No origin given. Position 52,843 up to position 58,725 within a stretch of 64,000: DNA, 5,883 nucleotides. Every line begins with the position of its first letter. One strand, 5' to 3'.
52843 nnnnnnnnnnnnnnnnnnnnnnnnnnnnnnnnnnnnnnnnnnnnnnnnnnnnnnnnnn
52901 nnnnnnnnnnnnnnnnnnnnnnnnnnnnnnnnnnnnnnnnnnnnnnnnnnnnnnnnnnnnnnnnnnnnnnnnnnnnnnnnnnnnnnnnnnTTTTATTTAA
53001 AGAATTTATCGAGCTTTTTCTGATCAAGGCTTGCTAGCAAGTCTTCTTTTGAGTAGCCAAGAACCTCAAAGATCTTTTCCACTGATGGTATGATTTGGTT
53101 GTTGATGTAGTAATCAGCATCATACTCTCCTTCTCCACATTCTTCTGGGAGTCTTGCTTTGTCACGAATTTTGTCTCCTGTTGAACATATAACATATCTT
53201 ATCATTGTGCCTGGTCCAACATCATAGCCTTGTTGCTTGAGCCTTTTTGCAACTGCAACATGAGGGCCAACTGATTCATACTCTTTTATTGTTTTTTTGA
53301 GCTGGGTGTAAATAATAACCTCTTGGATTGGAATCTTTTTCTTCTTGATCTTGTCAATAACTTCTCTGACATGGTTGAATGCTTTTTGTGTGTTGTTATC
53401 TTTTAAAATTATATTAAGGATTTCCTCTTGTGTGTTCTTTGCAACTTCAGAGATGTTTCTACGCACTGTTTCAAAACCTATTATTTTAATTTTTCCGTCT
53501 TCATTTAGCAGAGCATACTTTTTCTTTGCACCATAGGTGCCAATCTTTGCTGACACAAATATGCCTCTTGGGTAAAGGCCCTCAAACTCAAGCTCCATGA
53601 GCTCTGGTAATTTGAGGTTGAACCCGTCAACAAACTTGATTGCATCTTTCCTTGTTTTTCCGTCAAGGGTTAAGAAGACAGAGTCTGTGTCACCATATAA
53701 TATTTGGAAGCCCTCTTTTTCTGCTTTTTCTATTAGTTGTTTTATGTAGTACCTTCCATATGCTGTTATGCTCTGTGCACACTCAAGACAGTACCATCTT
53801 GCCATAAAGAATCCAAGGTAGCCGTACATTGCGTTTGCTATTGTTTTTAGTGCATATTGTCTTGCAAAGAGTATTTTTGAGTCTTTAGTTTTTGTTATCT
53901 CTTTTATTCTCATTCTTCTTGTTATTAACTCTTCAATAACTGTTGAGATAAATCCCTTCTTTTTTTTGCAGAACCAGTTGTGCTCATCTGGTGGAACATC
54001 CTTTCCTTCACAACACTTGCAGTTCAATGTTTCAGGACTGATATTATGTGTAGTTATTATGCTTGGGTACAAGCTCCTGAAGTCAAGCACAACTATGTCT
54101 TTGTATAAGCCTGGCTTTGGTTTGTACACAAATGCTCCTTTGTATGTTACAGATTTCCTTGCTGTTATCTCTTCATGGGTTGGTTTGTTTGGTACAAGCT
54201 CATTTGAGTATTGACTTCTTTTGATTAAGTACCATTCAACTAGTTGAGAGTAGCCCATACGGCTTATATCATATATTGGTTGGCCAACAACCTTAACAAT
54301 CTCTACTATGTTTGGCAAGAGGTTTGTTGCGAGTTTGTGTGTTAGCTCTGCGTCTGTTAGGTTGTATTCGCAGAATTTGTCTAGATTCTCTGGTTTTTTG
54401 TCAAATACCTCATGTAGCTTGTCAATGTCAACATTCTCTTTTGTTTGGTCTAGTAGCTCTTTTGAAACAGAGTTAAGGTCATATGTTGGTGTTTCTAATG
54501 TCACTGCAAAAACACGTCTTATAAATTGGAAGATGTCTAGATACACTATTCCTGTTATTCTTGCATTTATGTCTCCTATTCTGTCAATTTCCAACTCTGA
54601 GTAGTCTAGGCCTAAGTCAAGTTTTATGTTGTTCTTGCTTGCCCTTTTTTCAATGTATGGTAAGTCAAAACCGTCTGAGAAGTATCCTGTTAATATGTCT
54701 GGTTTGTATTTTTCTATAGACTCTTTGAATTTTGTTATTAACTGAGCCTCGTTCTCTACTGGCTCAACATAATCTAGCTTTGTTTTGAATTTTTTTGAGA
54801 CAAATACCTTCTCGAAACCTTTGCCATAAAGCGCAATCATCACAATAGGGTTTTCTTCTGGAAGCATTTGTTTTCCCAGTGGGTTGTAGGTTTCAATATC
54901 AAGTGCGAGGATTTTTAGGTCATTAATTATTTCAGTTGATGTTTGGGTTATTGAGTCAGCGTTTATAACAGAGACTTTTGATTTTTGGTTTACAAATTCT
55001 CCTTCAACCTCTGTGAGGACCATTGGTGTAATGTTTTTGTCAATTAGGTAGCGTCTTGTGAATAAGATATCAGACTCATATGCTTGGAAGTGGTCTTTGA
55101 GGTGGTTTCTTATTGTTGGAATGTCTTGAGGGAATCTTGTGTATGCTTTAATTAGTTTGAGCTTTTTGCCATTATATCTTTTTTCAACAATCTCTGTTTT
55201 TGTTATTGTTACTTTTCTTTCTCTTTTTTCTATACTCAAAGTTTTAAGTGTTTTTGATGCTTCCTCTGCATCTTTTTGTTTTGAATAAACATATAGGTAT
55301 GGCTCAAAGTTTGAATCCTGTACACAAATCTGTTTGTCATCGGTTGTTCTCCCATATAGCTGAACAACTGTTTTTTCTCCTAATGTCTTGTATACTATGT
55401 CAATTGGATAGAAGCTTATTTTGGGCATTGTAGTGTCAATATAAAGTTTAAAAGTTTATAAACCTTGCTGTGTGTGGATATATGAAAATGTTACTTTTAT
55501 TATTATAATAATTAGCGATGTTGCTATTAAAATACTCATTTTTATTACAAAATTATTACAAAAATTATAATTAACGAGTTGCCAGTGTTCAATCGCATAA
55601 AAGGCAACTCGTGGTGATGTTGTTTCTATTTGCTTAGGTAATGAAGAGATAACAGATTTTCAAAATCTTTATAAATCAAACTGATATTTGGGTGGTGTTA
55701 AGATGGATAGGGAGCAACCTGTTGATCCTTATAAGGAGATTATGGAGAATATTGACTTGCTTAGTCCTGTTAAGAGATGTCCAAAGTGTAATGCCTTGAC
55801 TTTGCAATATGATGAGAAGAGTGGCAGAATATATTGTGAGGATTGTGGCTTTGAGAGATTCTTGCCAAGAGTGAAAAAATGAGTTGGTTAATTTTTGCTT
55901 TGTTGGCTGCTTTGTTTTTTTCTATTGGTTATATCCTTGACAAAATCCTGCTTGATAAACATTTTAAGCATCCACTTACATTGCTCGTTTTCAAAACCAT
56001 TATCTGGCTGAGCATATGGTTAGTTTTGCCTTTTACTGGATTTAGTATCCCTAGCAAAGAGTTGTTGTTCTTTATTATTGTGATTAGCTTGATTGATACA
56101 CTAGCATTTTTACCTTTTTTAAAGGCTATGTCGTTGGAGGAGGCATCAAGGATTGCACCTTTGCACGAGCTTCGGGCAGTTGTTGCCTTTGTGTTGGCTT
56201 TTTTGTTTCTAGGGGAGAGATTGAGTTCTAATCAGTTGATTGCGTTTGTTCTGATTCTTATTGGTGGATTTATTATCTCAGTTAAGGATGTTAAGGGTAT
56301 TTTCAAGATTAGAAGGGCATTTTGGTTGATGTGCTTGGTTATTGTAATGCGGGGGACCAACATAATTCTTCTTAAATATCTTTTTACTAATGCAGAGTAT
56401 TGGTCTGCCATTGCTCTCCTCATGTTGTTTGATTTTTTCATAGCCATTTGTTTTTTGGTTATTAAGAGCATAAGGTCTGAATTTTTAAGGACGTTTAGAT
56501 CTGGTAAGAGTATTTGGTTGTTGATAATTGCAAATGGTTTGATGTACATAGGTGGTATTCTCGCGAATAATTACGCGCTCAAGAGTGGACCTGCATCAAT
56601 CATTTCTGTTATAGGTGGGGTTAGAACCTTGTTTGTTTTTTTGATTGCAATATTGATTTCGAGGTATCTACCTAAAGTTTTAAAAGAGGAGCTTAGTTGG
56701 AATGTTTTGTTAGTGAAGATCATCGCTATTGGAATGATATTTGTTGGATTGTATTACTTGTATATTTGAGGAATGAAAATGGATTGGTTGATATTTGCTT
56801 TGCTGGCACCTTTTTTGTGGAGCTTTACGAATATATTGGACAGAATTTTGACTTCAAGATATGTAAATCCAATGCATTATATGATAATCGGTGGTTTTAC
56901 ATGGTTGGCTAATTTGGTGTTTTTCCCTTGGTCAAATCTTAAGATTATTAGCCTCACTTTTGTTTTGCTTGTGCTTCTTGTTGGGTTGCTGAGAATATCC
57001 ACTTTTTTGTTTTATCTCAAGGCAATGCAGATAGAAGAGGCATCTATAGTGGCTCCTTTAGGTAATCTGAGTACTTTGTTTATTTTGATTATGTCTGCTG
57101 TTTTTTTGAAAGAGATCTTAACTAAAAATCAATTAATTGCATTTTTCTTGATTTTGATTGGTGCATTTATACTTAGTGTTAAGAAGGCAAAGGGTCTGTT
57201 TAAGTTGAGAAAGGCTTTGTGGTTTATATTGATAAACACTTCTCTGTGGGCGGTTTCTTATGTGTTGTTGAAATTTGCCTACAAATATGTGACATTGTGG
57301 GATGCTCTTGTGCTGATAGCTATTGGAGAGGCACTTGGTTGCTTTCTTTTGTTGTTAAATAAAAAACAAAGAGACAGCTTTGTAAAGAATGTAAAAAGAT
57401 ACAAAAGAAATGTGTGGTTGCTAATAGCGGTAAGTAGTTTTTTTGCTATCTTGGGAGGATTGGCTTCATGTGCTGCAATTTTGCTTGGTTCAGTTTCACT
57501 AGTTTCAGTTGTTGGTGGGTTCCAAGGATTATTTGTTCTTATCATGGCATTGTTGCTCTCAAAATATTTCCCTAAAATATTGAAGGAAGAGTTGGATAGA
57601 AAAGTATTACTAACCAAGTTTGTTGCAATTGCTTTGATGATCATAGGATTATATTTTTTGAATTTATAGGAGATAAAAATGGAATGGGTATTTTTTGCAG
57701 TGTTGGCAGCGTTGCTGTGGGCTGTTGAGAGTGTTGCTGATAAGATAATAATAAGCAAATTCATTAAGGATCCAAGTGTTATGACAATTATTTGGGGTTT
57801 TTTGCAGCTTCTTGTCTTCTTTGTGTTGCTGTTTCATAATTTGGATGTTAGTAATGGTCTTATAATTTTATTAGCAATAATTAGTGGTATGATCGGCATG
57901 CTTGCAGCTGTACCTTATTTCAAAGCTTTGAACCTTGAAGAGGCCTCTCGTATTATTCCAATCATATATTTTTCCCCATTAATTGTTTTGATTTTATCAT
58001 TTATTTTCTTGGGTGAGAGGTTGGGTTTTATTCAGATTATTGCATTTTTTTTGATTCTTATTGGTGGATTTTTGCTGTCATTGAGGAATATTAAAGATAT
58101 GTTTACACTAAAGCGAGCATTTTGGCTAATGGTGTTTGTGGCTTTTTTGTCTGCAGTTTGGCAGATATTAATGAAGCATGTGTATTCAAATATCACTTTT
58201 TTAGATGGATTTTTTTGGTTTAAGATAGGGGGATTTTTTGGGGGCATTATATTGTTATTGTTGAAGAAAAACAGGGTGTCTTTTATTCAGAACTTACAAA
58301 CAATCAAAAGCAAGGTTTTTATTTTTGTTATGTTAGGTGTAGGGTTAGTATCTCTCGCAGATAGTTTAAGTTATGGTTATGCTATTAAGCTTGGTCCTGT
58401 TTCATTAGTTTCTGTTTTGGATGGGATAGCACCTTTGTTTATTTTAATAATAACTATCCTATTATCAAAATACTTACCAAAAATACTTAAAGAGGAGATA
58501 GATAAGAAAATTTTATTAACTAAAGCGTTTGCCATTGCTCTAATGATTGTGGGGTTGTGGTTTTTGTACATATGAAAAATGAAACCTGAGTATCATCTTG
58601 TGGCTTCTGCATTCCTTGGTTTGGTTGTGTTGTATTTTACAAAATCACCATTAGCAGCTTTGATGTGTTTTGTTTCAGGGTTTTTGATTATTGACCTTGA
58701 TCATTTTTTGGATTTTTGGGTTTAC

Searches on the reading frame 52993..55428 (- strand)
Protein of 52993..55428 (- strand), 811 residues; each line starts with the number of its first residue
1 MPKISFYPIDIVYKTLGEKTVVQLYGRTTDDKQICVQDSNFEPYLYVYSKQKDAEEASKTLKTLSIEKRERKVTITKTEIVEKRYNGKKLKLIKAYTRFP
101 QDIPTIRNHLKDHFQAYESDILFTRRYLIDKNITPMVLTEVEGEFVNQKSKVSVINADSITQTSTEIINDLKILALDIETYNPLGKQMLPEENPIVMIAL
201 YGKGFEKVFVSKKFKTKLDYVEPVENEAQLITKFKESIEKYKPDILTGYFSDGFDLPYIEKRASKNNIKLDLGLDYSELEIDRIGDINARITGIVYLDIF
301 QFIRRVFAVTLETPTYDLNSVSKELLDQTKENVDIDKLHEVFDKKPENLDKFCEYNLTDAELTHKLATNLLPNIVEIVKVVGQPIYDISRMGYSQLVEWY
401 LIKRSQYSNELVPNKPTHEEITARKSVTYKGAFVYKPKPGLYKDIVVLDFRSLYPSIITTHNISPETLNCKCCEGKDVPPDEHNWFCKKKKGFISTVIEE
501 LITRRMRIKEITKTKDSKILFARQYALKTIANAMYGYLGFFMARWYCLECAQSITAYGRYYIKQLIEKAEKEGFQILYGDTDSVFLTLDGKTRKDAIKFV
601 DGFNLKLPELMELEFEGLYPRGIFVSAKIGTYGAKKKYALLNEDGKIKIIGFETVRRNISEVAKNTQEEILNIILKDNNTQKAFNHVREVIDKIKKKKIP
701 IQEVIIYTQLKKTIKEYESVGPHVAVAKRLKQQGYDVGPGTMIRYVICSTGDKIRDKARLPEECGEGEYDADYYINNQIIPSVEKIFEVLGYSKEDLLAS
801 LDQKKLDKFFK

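Call 14: search_protein_families(library=pfam, proteins=[window:52993-55428:-])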
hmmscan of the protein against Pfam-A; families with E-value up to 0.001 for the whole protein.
window:52993-55428:- (811 aa): 3 families
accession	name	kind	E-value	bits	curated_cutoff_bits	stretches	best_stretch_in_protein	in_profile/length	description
PF00136.26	DNA_pol_B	-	4.5e-71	240.4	23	1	392-789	10-452/453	DNA polymerase family B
PF03104.25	DNA_pol_B_exo1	-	1.2e-30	107.2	23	1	115-321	2-242/242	DNA polymerase family B, exonuclease domain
PF10108.15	DNA_pol_B_exo2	-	1.3e-05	25.5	24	1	216-277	25-86/213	Predicted 3'-5' exonuclease related to the exonuclease domain of PolB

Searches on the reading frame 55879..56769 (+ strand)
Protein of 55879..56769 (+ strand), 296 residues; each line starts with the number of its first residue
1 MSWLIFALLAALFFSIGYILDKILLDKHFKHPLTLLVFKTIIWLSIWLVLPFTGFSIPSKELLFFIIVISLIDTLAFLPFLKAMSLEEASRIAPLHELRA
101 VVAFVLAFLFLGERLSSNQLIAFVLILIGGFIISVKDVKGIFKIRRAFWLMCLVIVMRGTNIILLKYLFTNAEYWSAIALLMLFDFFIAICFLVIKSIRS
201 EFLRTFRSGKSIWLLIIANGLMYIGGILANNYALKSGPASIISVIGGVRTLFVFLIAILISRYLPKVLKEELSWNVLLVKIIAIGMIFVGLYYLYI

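Call 35: search_protein_families(library=pfam, proteins=[window:55879-56769:+])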
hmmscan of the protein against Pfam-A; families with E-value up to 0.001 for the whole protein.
window:55879-56769:+ (296 aa): 1 family
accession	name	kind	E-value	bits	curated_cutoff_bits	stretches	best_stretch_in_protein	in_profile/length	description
PF00892.27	EamA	-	1.4e-18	67.9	28.2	2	2-134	2-134/135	EamA-like transporter family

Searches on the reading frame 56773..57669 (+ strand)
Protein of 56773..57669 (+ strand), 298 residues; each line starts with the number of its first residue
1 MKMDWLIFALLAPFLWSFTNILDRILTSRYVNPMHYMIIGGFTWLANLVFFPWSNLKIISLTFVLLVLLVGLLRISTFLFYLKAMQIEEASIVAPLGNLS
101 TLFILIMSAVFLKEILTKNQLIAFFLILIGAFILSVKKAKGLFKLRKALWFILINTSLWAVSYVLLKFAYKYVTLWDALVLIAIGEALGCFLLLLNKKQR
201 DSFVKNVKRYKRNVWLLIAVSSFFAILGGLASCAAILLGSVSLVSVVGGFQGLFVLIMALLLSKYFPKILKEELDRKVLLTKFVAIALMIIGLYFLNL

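Call 47: search_protein_families(library=pfam, proteins=[window:56773-57669:+])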
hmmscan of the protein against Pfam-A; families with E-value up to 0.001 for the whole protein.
window:56773-57669:+ (298 aa): 2 families
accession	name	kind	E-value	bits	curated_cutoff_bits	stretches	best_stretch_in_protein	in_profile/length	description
PF00892.27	EamA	-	2.5e-17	63.8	28.2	1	5-135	3-134/135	EamA-like transporter family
PF05653.20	Mg_trans_NIPA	-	0.00098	18.8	26.2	1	85-138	70-123/295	Magnesium transporter NIPA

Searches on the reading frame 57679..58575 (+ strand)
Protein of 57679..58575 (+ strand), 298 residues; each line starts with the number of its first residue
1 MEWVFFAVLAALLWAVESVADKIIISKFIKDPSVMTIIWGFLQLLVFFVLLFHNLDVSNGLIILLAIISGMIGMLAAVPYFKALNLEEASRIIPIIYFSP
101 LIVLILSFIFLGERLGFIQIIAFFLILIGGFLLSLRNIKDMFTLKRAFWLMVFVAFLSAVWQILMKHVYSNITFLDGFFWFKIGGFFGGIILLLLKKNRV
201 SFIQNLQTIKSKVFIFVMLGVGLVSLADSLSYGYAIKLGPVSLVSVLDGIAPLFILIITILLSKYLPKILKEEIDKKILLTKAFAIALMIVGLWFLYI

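Call 47: search_protein_families(library=pfam, proteins=[window:57679-58575:+])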
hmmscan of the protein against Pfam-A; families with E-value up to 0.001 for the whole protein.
window:57679-58575:+ (298 aa): 1 family
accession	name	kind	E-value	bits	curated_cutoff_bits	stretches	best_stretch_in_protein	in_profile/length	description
PF00892.27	EamA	-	1.1e-19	71.5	28.2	1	3-134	3-134/135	EamA-like transporter family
